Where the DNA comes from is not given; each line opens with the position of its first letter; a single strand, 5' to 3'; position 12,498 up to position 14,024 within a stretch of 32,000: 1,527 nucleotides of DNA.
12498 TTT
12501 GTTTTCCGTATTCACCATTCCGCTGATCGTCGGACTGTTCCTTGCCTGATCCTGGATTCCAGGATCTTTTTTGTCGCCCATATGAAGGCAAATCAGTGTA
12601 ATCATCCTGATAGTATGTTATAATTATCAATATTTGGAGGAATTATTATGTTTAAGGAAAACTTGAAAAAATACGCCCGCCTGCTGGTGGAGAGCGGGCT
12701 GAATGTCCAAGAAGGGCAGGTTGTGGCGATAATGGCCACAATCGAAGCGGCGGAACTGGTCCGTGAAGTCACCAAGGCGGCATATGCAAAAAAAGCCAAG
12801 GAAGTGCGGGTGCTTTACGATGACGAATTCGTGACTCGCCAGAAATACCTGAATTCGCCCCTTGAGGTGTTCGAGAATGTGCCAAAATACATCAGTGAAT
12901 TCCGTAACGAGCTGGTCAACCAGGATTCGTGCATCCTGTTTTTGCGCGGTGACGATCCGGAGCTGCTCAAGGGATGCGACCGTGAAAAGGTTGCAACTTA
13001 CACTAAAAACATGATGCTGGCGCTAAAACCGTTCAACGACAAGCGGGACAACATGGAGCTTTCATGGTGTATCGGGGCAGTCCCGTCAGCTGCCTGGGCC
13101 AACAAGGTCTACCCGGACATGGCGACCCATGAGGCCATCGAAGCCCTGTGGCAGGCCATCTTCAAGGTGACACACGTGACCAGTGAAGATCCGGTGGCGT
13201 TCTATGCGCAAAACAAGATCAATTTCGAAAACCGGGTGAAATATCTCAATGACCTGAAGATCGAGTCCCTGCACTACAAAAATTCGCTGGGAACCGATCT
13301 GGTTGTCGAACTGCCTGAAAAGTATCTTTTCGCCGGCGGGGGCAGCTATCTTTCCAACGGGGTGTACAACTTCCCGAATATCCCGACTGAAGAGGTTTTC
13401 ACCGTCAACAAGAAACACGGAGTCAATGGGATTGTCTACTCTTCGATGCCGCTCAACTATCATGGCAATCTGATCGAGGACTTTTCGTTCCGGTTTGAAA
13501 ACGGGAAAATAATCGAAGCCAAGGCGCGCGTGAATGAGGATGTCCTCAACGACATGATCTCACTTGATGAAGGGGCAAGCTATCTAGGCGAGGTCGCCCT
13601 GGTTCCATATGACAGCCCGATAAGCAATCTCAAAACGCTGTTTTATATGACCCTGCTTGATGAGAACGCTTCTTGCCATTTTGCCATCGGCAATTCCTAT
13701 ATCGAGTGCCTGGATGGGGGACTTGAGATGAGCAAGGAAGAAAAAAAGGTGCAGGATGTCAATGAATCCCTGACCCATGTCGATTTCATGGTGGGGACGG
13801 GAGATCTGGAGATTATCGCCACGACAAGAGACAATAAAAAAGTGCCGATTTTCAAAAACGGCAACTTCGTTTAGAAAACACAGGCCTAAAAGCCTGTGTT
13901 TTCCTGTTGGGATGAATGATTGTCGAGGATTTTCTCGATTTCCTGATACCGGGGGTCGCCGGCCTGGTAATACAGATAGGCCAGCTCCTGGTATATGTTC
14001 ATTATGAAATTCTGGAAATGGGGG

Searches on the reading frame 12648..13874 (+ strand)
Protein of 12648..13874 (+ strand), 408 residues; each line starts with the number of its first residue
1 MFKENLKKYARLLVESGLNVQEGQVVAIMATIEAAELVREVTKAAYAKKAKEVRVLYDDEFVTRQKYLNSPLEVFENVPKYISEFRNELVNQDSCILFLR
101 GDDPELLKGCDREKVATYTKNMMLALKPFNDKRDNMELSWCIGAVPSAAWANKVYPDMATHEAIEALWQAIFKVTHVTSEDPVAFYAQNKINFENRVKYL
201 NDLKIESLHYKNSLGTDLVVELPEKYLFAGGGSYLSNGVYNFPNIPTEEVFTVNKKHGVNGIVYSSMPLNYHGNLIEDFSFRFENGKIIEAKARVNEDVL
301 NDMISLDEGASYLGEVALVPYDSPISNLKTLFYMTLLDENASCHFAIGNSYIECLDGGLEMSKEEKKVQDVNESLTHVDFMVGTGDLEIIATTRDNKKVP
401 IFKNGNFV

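Call 46: list_cluster_members(proteins=[window:12648-13874:+, window:13886-15586:-, window:16954-17880:+, window:19659-20918:-, window:24305-25183:+, window:25768-26790:+, window:5695-7410:+, window:816-2288:+])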
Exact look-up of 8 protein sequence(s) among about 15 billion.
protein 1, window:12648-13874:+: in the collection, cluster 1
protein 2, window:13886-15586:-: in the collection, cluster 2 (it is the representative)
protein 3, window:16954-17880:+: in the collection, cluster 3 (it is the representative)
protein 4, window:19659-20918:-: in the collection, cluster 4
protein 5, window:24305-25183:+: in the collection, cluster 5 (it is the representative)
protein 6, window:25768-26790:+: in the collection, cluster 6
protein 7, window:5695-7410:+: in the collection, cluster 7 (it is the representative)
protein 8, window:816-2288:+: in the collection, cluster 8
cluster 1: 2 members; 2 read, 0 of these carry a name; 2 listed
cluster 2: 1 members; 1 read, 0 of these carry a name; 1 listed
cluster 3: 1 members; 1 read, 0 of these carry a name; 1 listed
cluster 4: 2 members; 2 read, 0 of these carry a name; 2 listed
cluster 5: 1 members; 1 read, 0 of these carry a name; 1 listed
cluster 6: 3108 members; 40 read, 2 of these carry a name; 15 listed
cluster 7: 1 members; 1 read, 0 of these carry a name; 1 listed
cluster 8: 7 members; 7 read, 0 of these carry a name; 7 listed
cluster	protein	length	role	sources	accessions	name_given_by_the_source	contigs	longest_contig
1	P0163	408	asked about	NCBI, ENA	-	-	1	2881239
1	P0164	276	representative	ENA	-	-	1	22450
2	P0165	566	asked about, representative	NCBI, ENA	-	-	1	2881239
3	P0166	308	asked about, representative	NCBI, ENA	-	-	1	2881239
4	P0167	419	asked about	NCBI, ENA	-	-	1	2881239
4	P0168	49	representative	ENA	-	-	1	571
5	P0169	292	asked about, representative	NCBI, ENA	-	-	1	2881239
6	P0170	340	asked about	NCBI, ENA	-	-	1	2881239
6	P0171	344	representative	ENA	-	-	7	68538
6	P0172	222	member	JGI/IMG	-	dTDP-glucose 4,6-dehydratase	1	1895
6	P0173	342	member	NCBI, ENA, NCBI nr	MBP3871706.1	MAG: dTDP-glucose 4,6-dehydratase [Faecalicoccus sp.] | dTDP-glucose 4,6-dehydratase [Faecalicoccus sp.]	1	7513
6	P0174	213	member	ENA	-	-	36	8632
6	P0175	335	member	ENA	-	-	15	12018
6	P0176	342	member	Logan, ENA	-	-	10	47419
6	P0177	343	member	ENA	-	-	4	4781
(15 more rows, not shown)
